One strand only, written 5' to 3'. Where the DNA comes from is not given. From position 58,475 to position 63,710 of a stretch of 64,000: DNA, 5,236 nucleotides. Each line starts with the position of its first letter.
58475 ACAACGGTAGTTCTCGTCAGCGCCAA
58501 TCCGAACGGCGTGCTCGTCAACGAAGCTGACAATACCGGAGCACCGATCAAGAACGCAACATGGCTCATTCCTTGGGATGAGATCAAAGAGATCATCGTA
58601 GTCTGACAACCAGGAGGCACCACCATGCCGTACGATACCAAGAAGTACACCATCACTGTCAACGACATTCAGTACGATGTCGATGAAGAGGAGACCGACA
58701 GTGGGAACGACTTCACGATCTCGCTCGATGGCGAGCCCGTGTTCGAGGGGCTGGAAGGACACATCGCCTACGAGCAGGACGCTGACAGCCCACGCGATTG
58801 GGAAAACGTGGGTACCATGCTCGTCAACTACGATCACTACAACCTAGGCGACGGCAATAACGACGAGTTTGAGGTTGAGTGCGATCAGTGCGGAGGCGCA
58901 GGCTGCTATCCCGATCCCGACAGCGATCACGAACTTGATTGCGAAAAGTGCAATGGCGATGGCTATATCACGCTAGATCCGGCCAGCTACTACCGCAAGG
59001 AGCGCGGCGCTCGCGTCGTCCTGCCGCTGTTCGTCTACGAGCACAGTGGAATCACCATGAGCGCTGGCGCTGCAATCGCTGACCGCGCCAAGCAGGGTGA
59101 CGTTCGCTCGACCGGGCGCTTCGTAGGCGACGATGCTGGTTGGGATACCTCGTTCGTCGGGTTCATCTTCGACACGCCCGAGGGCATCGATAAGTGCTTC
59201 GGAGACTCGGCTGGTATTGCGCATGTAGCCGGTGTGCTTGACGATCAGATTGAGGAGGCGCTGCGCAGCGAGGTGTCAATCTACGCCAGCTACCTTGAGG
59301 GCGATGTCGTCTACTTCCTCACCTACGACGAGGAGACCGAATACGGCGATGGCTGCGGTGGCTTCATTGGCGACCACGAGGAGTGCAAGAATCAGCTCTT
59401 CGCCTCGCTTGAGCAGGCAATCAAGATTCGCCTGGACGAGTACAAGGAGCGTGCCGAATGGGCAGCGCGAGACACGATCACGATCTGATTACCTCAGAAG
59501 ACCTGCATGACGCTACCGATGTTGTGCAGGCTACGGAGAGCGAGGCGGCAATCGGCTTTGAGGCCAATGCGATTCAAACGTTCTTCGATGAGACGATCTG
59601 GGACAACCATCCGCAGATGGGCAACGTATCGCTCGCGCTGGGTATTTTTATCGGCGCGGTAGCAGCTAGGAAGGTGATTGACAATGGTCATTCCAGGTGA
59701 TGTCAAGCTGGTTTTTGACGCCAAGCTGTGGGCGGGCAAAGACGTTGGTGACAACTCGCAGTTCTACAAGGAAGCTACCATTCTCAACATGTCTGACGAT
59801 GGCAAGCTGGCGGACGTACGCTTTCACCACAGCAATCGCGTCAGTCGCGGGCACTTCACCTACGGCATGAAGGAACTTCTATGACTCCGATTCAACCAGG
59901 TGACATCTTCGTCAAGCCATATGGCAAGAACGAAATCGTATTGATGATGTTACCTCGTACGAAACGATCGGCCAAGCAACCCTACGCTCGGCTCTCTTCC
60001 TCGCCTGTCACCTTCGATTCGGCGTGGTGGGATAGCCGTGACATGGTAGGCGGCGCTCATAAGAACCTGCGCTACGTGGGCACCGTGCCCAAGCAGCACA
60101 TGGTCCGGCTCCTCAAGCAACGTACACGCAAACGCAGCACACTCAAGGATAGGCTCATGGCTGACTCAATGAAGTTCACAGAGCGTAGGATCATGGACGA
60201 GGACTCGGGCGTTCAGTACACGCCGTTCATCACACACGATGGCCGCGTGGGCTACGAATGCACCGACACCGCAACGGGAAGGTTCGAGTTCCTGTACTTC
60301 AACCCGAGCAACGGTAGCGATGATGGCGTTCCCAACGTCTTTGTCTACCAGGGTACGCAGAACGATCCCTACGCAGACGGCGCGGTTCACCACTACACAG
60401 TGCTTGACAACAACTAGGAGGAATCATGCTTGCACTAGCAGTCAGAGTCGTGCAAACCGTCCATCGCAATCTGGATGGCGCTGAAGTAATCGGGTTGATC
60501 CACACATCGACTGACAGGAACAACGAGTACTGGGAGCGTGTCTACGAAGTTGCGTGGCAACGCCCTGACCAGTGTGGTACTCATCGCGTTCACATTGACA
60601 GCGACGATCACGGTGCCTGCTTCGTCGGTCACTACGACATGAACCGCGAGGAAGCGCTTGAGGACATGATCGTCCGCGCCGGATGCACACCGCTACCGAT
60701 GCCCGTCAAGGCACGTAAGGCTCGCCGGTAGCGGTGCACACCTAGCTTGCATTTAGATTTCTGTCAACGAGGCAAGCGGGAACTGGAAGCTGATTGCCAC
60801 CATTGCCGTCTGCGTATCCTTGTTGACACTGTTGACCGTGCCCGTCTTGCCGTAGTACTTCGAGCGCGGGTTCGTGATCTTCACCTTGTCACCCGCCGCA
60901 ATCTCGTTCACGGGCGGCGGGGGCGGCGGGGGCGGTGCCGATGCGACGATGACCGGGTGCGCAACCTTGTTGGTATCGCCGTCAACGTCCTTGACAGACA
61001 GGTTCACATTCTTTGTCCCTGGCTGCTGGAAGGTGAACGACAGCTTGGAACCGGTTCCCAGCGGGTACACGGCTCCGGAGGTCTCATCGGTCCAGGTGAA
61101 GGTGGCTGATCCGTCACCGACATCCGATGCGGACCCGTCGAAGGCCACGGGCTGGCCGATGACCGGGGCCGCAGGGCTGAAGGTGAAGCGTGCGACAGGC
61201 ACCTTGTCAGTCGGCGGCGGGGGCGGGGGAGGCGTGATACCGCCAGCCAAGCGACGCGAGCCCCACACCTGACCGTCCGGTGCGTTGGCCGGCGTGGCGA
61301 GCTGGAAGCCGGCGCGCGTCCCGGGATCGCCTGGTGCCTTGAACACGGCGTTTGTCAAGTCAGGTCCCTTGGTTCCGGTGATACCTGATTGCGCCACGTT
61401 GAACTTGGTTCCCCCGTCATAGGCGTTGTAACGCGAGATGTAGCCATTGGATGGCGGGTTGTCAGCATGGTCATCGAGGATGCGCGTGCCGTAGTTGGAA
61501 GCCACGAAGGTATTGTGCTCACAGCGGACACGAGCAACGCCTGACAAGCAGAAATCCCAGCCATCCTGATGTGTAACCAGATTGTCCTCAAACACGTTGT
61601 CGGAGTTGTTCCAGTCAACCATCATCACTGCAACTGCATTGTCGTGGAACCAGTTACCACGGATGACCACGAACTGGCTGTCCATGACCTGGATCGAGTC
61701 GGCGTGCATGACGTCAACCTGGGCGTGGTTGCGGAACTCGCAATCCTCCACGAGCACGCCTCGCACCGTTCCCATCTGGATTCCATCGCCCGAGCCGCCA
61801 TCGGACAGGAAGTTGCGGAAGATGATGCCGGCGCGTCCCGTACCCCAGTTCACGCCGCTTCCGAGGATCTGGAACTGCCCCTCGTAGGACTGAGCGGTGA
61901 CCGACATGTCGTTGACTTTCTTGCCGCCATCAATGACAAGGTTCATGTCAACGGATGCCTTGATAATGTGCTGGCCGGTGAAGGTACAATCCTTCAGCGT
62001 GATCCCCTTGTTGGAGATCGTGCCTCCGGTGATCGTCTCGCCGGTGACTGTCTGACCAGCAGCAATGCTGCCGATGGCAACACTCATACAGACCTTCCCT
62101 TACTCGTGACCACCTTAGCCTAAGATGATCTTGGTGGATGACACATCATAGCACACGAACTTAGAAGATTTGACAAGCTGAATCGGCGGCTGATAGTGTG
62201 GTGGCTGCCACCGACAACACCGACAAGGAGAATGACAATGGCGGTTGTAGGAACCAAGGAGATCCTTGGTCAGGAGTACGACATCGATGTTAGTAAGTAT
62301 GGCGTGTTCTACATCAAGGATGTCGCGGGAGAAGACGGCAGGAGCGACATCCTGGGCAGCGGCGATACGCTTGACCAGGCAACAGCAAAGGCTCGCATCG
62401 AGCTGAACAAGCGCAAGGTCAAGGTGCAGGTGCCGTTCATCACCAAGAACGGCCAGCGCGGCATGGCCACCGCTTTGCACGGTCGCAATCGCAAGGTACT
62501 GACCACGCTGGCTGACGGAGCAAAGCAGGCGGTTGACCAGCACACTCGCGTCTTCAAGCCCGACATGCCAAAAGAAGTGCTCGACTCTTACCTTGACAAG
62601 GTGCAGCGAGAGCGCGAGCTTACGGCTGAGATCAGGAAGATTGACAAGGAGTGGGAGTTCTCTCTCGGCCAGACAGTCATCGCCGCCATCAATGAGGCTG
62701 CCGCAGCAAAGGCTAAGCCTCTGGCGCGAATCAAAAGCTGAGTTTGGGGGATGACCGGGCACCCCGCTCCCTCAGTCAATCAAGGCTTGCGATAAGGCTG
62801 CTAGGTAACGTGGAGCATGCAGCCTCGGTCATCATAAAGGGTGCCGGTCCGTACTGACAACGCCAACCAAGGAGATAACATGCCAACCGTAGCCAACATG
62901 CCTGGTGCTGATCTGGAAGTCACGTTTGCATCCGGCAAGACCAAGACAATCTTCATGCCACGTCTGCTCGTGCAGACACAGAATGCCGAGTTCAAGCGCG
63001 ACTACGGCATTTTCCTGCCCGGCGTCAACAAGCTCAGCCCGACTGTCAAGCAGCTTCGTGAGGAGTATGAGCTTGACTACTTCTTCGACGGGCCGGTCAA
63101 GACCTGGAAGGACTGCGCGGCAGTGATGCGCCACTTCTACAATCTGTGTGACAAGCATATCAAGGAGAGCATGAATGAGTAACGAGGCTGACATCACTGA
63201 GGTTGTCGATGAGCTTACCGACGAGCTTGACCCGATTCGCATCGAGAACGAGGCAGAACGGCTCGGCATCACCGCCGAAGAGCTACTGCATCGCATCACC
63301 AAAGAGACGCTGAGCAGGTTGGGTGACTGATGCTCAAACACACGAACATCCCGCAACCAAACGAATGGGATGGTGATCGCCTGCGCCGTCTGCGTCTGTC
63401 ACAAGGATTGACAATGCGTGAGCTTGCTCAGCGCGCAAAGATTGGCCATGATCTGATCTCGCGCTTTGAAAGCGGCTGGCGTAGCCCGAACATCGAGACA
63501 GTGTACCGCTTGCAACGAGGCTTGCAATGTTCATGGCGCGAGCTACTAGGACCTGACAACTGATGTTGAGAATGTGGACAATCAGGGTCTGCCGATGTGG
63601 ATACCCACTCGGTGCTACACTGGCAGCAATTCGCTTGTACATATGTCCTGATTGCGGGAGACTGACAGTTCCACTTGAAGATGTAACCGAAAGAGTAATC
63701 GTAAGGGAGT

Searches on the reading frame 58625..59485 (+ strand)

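Call 25: search_protein_families(library=phrogs, proteins=[window:58625-59485:+], max_evalue=0.001)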
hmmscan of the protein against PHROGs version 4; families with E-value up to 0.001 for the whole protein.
window:58625-59485:+ (287 aa): 2 families
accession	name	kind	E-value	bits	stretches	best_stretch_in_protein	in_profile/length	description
phrog_6186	-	unknown function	4.1e-13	50.8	1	123-269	83-205/220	-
phrog_4046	-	unknown function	0.00041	20.9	1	78-117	44-82/301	-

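Call 26: search_protein_families(library=pfam, proteins=[window:58625-59485:+], max_evalue=0.001)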
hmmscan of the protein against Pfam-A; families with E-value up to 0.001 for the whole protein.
window:58625-59485:+ (287 aa): 1 family
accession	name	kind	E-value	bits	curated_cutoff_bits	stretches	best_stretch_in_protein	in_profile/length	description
PF15777.11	Anti-TRAP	-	5.2e-05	23.6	32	1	79-115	6-42/59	Tryptophan RNA-binding attenuator protein inhibitory protein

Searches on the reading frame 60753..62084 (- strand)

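Call 25: search_protein_families(library=phrogs, proteins=[window:60753-62084:-], max_evalue=0.001)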
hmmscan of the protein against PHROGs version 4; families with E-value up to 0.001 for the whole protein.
window:60753-62084:- (443 aa): 0 families

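Call 26: search_protein_families(library=pfam, proteins=[window:60753-62084:-], max_evalue=0.001)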
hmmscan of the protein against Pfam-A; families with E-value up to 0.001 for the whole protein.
window:60753-62084:- (443 aa): 4 families
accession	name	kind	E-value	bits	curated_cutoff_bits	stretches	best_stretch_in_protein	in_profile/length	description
PF13229.12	Beta_helix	-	7.3e-10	39.1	25.9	1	28-191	11-156/158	Right handed beta helix region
PF18911.6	PKD_4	-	1.5e-07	31.8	27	1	296-374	4-78/85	PKD domain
PF05048.19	NosD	-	5.8e-05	23.1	23.6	1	101-205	40-136/212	Periplasmic copper-binding protein (NosD)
PF00801.26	PKD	-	0.00037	20.9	23.5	0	308-373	12-74/80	PKD domain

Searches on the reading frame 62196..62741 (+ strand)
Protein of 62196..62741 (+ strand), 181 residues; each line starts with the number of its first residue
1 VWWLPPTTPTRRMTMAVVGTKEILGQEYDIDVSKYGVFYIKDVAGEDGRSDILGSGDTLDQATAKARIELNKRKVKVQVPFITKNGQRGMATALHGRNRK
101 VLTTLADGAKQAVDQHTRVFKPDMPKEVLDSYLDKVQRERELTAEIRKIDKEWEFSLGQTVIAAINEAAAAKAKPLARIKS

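Call 25: search_protein_families(library=phrogs, proteins=[window:62196-62738:+], max_evalue=0.001)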
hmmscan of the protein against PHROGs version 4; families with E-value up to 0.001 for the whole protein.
window:62196-62738:+ (181 aa): 0 families

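Call 26: search_protein_families(library=pfam, proteins=[window:62196-62738:+], max_evalue=0.001)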
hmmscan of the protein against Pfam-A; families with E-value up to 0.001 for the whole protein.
window:62196-62738:+ (181 aa): 0 families

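Call 37: find_encoding_contigs(protein=window:62196-62741:+, flank=10000, max_places=6)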
Protein window:62196-62741:+ (181 aa): no gene with exactly this product is on record in the collection.

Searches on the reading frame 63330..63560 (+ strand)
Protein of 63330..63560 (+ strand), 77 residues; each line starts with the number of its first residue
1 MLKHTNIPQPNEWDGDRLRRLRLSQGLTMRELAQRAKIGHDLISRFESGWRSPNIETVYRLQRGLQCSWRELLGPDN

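Call 36: search_protein_families(library=pfam, proteins=[window:63330-63560:+], max_evalue=0.01)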
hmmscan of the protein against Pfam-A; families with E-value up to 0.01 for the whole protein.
window:63330-63560:+ (77 aa): 5 families
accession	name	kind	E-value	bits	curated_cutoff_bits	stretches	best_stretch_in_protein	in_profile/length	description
PF01381.28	HTH_3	-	5.9e-12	45.9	23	1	18-72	1-55/55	Helix-turn-helix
PF13560.12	HTH_31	-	8.9e-10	39.2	27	1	15-68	3-57/64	Helix-turn-helix domain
PF12844.13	HTH_19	-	7.4e-07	29.4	30.2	1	15-61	1-47/64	Helix-turn-helix domain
PF13413.12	HTH_25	-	2.9e-05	24.3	24.6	1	17-51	1-35/62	Helix-turn-helix domain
PF13443.12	HTH_26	-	0.0012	19.5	22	1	17-74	1-59/63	Cro/C1-type HTH DNA-binding domain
